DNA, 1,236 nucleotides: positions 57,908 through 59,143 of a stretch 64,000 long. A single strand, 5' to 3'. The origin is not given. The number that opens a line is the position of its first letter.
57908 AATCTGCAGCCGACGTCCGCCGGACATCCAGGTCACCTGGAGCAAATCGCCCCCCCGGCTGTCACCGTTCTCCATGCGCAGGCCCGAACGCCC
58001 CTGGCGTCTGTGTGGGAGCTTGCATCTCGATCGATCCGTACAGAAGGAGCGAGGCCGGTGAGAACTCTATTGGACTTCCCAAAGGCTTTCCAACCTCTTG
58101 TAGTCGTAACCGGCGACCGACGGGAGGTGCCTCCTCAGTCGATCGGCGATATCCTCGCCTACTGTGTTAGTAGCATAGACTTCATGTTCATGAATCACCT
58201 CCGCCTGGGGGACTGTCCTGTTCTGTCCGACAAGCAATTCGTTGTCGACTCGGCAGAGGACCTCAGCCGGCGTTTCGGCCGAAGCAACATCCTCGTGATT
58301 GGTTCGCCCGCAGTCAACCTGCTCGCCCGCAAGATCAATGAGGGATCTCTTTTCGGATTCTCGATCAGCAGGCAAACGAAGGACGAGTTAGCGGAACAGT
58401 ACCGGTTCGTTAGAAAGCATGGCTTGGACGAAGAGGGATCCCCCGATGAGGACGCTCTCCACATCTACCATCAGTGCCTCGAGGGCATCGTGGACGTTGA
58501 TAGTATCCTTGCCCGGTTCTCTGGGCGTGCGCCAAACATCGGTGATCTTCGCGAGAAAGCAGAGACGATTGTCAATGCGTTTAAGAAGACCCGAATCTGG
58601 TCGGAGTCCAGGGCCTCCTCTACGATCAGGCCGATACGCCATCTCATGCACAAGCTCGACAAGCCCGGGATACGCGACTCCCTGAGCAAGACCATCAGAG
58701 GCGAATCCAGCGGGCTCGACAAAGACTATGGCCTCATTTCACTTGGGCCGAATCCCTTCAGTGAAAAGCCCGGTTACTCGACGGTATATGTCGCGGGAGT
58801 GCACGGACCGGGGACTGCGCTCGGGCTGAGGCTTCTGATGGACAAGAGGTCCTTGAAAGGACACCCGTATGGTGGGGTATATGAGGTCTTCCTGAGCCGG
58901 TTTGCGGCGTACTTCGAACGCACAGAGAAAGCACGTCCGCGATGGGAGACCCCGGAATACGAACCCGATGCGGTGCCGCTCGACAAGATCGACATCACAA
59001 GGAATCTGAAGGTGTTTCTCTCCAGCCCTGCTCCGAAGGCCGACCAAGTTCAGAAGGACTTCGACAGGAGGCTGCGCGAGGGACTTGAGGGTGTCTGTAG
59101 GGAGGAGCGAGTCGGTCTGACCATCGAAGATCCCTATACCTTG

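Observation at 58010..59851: Compositionally foreign single-gene island encoding an orphan ~600-aa protein with tandem NDT/TIR-like modules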

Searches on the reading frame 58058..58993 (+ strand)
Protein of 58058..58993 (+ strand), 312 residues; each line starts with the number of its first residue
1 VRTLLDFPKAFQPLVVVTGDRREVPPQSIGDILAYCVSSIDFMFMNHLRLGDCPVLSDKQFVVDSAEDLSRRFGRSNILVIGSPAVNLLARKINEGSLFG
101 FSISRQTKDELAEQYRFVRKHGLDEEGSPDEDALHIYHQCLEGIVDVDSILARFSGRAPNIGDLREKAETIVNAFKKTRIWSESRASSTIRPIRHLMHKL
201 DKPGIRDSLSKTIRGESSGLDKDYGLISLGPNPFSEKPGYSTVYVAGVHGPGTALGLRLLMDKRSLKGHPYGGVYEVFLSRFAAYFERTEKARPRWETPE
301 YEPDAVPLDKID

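Call 30: predict_structure(alignment_id=A1)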
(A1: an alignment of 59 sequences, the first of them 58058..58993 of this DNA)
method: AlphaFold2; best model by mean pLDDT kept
length: 312 residues; sequences in the alignment: 59
mean_pLDDT: 94.2   pTM: 0.91
mean pLDDT of the five models: 94.2, 94.0, 93.4, 93.1, 92.8
residues with pLDDT >= 90: 280; 70-90: 26; 50-70: 6; < 50: 0
segments of 3 or more residues with pLDDT < 50: none
pLDDT, mean of each block of 10 residues (from residue 1): 95 97 92 91 95 96 96 98 96 96 96 96 93 96 97 81 95 97 87 93 92 92 97 95 97 97 97 98 93 97 87 62
secondary structure, 60 per line:
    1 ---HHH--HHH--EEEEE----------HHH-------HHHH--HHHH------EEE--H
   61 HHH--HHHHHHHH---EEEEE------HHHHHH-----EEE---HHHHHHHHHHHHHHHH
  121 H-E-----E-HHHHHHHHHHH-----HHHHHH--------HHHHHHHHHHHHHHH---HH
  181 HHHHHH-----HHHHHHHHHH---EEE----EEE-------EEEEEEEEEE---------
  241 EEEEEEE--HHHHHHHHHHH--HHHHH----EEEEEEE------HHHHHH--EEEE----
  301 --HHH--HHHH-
elements in order: E14-18 H39-42 H45-48 E55-57 H60-63 H66-73 E77-81 H88-93 E99-101 H105-121 H131-141 H147-152 H161-175 H179-186 H192-201 E205-207 E212-214 E222-231 E241-247 H250-260 H263-267 E272-278 H285-290 E293-296 H308-311

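Call 33: fold_search(model_id=the predicted structure, library=pdb)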
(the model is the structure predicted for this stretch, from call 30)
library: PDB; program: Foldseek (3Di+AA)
matches with E <= 10: 124; with E <= 0.001: 0
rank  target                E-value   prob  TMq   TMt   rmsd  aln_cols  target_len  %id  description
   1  9fmt_C                1.8e-01  0.12  0.14  0.08  18.8       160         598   11  Cryo-EM structure of the BcsB hexameric crown from the E. coli cellulose secretion macrocomplex (released 2024-10-16)
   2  9fsa                  2.7e-01  0.44  0.19  0.37   6.4       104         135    9  Cell wall anchoring domain of the surface layer protein of Methanococcus voltae (aa 24-75; 484-576) (released 2024-08-28)
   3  9fmt_F                4.2e-01  0.25  0.14  0.07   3.4        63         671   11  Cryo-EM structure of the BcsB hexameric crown from the E. coli cellulose secretion macrocomplex (released 2024-10-16)
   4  6yg8_D                4.8e-01  0.28  0.14  0.08   3.4        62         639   10  Cryo-EM structure of a BcsB pentamer in the context of an assembled Bcs macrocomplex (released 2021-02-24)
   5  9fmt_D                5.0e-01  0.23  0.14  0.07   3.5        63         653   11  Cryo-EM structure of the BcsB hexameric crown from the E. coli cellulose secretion macrocomplex (released 2024-10-16)
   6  6yg8_B                5.7e-01  0.23  0.14  0.07   3.5        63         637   11  Cryo-EM structure of a BcsB pentamer in the context of an assembled Bcs macrocomplex (released 2021-02-24)
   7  6yg8_A                6.0e-01  0.25  0.14  0.07   3.5        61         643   16  Cryo-EM structure of a BcsB pentamer in the context of an assembled Bcs macrocomplex (released 2021-02-24)
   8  9b8i                  6.3e-01  0.13  0.14  0.07  10.7        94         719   10  Cryo-EM structure of the E. coli cellulose synthase BcsB-BcsC fusion protein (released 2025-02-19)
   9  9fmt_B                6.7e-01  0.30  0.15  0.07   3.0        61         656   15  Cryo-EM structure of the BcsB hexameric crown from the E. coli cellulose secretion macrocomplex (released 2024-10-16)
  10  7l2z_C                7.5e-01  0.23  0.15  0.07   3.2        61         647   15  Bacterial cellulose synthase BcsB hexamer (released 2021-03-24)
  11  9fmt_E                7.5e-01  0.21  0.14  0.07   3.2        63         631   16  Cryo-EM structure of the BcsB hexameric crown from the E. coli cellulose secretion macrocomplex (released 2024-10-16)
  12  7l2z_D                8.4e-01  0.15  0.14  0.08   4.1        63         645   13  Bacterial cellulose synthase BcsB hexamer (released 2021-03-24)
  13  9fmt_A                8.9e-01  0.18  0.14  0.07   3.4        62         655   11  Cryo-EM structure of the BcsB hexameric crown from the E. coli cellulose secretion macrocomplex (released 2024-10-16)
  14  2c5i_T                1.3e+00  0.15  0.13  0.34  12.8        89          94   16  N-terminal domain of tlg1 complexed with N-terminus of vps51 in distorted conformation (released 2006-01-25)
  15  7pxq                  1.4e+00  0.12  0.12  0.05  11.9        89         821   15  GH115 alpha-1,2-glucuronidase D303A (released 2022-01-19)
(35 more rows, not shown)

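Call 39: search_protein_families(library=pfam, alignment_id=A1, max_evalue=0.01)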
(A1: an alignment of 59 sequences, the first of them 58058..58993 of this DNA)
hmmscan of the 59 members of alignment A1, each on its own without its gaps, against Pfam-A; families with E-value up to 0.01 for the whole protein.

A. member 1, window:58058-58993:+ (312 aa): 0 families

B. families by the number of members that match (of 59 scanned): 11 families
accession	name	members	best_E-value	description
PF01381.28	HTH_3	18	1.1e-09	Helix-turn-helix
PF13560.12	HTH_31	17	2.5e-10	Helix-turn-helix domain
PF05014.21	Nuc_deoxyrib_tr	16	1.4e-06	Nucleoside 2-deoxyribosyltransferase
PF12844.13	HTH_19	6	1.3e-06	Helix-turn-helix domain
PF13413.12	HTH_25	4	3.1e-05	Helix-turn-helix domain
PF00656.27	Peptidase_C14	1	7.9e-20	Caspase domain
PF13391.12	HNH_2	1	2.3e-07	HNH endonuclease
PF01844.29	HNH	1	6.2e-07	HNH endonuclease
PF13443.12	HTH_26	1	0.006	Cro/C1-type HTH DNA-binding domain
PF10906.13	Mrx7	1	0.0068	MIOREX complex component 7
PF13676.11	TIR_2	1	0.0088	TIR domain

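Call 62: search_solved_structures(query=A4, max_evalue=10, show_alignments=0)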
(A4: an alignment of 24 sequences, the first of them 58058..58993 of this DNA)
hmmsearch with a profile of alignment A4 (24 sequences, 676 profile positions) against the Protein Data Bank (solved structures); distinct sequences matched with E-value up to 10: 83 (the best 60 are shown).
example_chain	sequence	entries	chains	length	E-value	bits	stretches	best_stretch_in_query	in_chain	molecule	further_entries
8tac_A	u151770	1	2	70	1.1e-07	34.1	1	2-57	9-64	DBP48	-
1x57_A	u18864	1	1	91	1.8e-05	26.7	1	6-60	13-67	Endothelial differentiation-related factor 1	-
6zvh_i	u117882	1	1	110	2.2e-05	26.5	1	6-58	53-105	Endothelial differentiation-related factor 1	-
9b0q_CH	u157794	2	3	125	2.4e-05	26.4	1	6-60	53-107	Endothelial differentiation-related factor 1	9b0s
9p73_CH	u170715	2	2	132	2.5e-05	26.3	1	6-59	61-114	Endothelial differentiation-related factor 1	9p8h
9rpv_E4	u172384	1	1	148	3.1e-05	25.9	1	6-59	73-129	Endothelial differentiation-related factor 1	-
7o81_AU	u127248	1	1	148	3.2e-05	25.9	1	6-59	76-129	EDF1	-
2wiu_B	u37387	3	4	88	8.1e-05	24.6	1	6-72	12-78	HTH-TYPE TRANSCRIPTIONAL REGULATOR HIPB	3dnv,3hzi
5k98_B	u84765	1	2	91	0.00011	24.1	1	6-71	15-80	Antitoxin HipB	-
8bny_A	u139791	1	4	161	0.00014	23.8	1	4-81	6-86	Immunity repressor protein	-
2mez_A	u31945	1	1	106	0.00022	23.2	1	9-65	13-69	Multiprotein Bridging Factor (MBP-like)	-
4yg4_A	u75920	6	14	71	0.00025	23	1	6-63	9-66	Antitoxin HipB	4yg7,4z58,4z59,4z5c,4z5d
3ivp_A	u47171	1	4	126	0.00029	22.8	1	6-86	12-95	Putative transposon-related DNA-binding protein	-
4yg1_A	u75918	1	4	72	0.00036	22.4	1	6-61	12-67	Antitoxin HipB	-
4z5h_A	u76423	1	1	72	0.00054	21.9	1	6-63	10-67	Antitoxin HipB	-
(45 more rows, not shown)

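Call 72: fold_search(model_id=the predicted structure, library=viral)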
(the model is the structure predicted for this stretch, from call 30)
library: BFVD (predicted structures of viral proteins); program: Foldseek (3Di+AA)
matches with E <= 10: 109; with E <= 0.001: 0
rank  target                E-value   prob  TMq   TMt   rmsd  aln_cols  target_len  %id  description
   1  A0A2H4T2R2            4.7e-01  0.03  0.11  0.12  17.9       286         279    8  OrNV gp074-like protein [Tomelloso virus]
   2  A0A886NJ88            1.6e+00  0.02  0.10  0.13  17.8       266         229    9  (no name in the UniProt tables at hand)
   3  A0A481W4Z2            1.6e+00  0.04  0.11  0.17   8.9        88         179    9  Uncharacterized protein [Pseudomonas phage Psa21]
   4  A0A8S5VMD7            1.7e+00  0.04  0.12  0.10  12.1       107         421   10  (no name in the UniProt tables at hand)
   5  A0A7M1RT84            1.7e+00  0.02  0.11  0.09  18.2       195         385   12  Mannosyl-glycoprotein endo-beta-N-acetylglucosamidase-like domain-containing protein [uncultured phage cr130_1]
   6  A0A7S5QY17            1.8e+00  0.04  0.14  0.24  13.1       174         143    8  Transmembrane protein [Rhizobium phage RHph_Y68]
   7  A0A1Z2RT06            1.8e+00  0.02  0.11  0.04  17.7       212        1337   11  (no name in the UniProt tables at hand)
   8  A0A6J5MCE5            1.9e+00  0.04  0.09  0.04  18.0       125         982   17  Uncharacterized protein (Fragment) [uncultured Caudovirales phage]
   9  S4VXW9                1.9e+00  0.01  0.09  0.06  20.0       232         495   12  Uncharacterized protein [Pandoravirus salinus]
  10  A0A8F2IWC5            2.3e+00  0.03  0.12  0.10   9.3       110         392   11  Uncharacterized protein [Streptomyces phage KimJongPhill]
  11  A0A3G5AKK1            2.3e+00  0.03  0.09  0.16  16.6       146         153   13  Uncharacterized protein [Sylvanvirus sp.]
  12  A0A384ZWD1            2.3e+00  0.01  0.12  0.13  18.2       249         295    9  Uncharacterized protein [Dickeya phage vB_DsoM_JA13]
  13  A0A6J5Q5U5            2.7e+00  0.05  0.10  0.26  11.7        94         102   14  Uncharacterized protein [uncultured Caudovirales phage]
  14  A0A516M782            3.3e+00  0.03  0.10  0.14  16.6       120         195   16  (no name in the UniProt tables at hand)
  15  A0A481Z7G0            3.3e+00  0.01  0.12  0.04  17.8       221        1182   12  Early transcription factor large subunit-like protein [Pithovirus LCPAC104]
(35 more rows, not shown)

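Call 73: find_homologous_proteins(query=A6, max_evalue=0.00001)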
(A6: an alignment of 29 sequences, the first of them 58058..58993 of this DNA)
Query A6 (29 sequences) (312 aa, profile of the alignment): 68 proteins with E <= 0.00001 among 8000 candidates.
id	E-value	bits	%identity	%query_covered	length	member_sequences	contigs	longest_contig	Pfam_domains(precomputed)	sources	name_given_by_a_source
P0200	2.1e-88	314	36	96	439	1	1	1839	PF13560.13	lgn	-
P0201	6.3e-88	313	36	96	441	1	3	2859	PF13560.13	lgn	-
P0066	1.0e-87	312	42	98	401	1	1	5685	-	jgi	jgi:hypothetical protein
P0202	5.6e-85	303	33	96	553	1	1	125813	PF00656.28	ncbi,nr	ncbi:MAG: caspase family protein [Anaerolineae bacterium]|nr:caspase family protein [Anaerolineae ba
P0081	6.7e-85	303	35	98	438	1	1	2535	-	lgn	-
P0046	7.0e-85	303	36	96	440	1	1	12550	PF12844.14,PF01381.29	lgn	-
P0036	1.0e-84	302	54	97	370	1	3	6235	-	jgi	-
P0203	2.0e-84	301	38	96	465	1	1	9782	PF01381.29,PF13560.13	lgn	-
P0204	3.0e-83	297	28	96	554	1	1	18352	PF00656.28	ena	-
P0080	9.7e-83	296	33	98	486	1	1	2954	PF01381.29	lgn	-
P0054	2.2e-82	294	32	98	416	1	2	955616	PF01381.29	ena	-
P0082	9.3e-82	292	34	97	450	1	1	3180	-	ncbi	-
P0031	7.6e-81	289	56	96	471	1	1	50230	-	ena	-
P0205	1.2e-80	289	32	96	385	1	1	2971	-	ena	-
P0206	2.4e-80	288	34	96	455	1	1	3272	PF01381.29,PF13560.13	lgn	-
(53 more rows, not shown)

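Call 74: find_encoding_contigs(protein=P0202, flank=8000, max_places=1)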
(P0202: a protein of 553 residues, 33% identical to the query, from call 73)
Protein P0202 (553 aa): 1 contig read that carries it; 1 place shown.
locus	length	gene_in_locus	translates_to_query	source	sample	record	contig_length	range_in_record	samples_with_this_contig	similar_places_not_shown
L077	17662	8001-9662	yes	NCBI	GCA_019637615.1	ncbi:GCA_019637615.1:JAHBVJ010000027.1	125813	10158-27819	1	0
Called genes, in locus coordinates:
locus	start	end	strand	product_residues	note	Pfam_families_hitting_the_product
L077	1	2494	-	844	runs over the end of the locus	PF08281:Sigma70_r4_2 (faint), PF25873:WHD_MalT, PF13424:TPR_12 (faint), PF17874:TPR_MalT, PF13181:TPR_8 (faint), PF00196:GerE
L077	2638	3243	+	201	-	-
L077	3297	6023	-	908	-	PF00330:Aconitase, PF00694:Aconitase_C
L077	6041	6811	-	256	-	PF01209:Ubie_methyltran (weak), PF13489:Methyltransf_23, PF13847:Methyltransf_31, PF08241:Methyltransf_11, PF08242:Methyltransf_12, PF13649:Methyltransf_25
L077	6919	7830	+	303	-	PF00126:HTH_1, PF03466:LysR_substrate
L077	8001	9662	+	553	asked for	PF00656:Peptidase_C14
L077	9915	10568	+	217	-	PF00072:Response_reg, PF00196:GerE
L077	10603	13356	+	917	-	PF13185:GAF_2 (weak), PF01590:GAF, PF13185:GAF_2, PF13492:GAF_3, PF07730:HisKA_3, PF02518:HATPase_c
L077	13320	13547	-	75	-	-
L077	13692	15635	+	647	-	PF01590:GAF (weak), PF13185:GAF_2, PF01590:GAF, PF13185:GAF_2, PF13492:GAF_3, PF00512:HisKA, PF02518:HATPase_c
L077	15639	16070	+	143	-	PF00072:Response_reg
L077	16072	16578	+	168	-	PF00072:Response_reg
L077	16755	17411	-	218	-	PF00702:Hydrolase (weak), PF12710:HAD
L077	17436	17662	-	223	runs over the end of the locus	PF00730:HhH-GPD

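Call 92: find_related_loci(query=A1, collection=viral_contigs, flank=8000)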
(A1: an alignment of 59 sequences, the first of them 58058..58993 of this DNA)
Query A1 (312 aa) in viral_contigs; peptide patterns used: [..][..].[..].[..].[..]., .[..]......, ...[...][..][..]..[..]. (x = any residue, [..] = any of these).
82 stretches matched a pattern, but none encodes a relative of the query by tblastn (E <= 1e-3).

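Call 93: find_related_loci(query=A1, collection=metagenome_contigs, flank=6000)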
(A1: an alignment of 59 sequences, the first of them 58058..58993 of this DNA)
Query A1 (312 aa) in metagenome_contigs; peptide patterns used: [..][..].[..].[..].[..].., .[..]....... (x = any residue, [..] = any of these).
201 stretches matched a pattern; 44 encode a relative of the query (tblastn E <= 1e-3); 44 distinct loci.
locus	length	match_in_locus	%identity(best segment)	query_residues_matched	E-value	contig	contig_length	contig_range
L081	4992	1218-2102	61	1-301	8e-117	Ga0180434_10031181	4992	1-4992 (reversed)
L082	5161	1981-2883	55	3-304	4e-103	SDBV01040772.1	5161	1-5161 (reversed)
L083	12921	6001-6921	54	1-308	3e-100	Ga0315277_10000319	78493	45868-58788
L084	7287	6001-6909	53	1-307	6e-103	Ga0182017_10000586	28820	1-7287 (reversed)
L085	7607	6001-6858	40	2-303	3e-70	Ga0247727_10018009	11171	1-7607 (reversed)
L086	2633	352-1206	39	1-298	7e-62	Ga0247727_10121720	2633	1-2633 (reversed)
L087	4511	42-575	54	131-310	2e-57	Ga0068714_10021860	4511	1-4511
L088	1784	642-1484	41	7-291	5e-57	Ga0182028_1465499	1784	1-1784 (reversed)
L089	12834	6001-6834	36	2-301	4e-50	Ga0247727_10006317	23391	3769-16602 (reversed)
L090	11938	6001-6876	36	1-301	8e-50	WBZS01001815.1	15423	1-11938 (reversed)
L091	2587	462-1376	36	2-301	4e-47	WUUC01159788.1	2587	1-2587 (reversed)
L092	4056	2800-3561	36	3-301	2e-46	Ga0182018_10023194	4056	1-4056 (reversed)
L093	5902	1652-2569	33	2-306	7e-46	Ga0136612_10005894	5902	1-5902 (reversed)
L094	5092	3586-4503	34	2-306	1e-45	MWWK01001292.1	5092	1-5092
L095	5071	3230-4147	32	2-306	8e-44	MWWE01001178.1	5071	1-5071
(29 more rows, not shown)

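Call 99: search_protein_families(library=pfam, alignment_id=A9, max_evalue=0.00001)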
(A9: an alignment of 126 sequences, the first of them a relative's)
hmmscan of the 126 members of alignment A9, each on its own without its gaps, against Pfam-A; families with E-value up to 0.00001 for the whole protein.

A. member 1, L091:1541-2533:+ (331 aa): 1 family
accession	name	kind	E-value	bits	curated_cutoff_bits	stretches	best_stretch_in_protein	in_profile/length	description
PF00459.30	Inositol_P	-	4.2e-29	102.3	27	1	123-312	85-264/271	Inositol monophosphatase family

B. families by the number of members that match (of 126 scanned): 125 families (the first 25 are shown)
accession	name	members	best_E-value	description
PF13185.12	GAF_2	3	9.6e-33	GAF domain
PF02518.31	HATPase_c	3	6.4e-29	Histidine kinase-, DNA gyrase B-, and HSP90-like ATPase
PF01590.32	GAF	3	5.6e-25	GAF domain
PF00069.31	Pkinase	2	9.8e-50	Protein kinase domain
PF00004.35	AAA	2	8e-46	ATPase family associated with various cellular activities (AAA)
PF07714.23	PK_Tyr_Ser-Thr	2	1e-33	Protein tyrosine and serine/threonine kinase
PF00072.30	Response_reg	2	1.2e-25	Response regulator receiver domain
PF00535.33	Glycos_transf_2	2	9.9e-25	Glycosyl transferase family 2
PF04055.27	Radical_SAM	2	1.8e-21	Radical SAM superfamily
PF13492.12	GAF_3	2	1.7e-18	GAF domain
PF01636.29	APH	2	1.2e-08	Phosphotransferase enzyme family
PF00171.27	Aldedh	1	1.2e-142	Aldehyde dehydrogenase family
PF14134.11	DUF4301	1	3.2e-134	Domain of unknown function (DUF4301)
PF05096.18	Glu_cyclase_2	1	1.7e-89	Glutamine cyclotransferase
PF03050.20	DDE_Tnp_IS66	1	3e-88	Transposase IS66 family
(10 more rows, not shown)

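Call 100: search_protein_families(library=padloc, alignment_id=A9, max_evalue=1e-10)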
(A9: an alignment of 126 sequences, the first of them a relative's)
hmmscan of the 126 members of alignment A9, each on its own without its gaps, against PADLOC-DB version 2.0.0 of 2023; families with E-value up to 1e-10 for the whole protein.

A. member 1, L091:1541-2533:+ (331 aa): 0 families

B. families by the number of members that match (of 126 scanned): 109 families (the first 25 are shown)
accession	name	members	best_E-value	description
PDLC04042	PD-T4-6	2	2e-88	-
PDLC04053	PD-T4-6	2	2.2e-82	-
PDLC04043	PD-T4-6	2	8.9e-77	-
PDLC04047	PD-T4-6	2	1.7e-73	-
PDLC02965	RT-Toprim_I-C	2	7.5e-73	single gene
PDLC04138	mad6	2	2.7e-72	mads_6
PDLC02968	RT-Toprim_I-C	2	2e-71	single gene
PDLC04054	PD-T4-6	2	1.1e-68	-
PDLC02959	RT-Protease_XI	2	1.6e-54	single gene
PDLC02960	RT-Protease_XI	2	3.9e-54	single gene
PDLC02962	RT-TIR_XII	2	2.8e-53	single gene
PDLC02961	RT-TIR_XII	2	2.2e-51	single gene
PDLC02966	RT-Toprim_I-C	2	6.1e-43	single gene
PDLC02963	RT-Toprim_I-C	2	9.9e-43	single gene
PDLC02967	RT-Toprim_I-C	2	3.2e-39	single gene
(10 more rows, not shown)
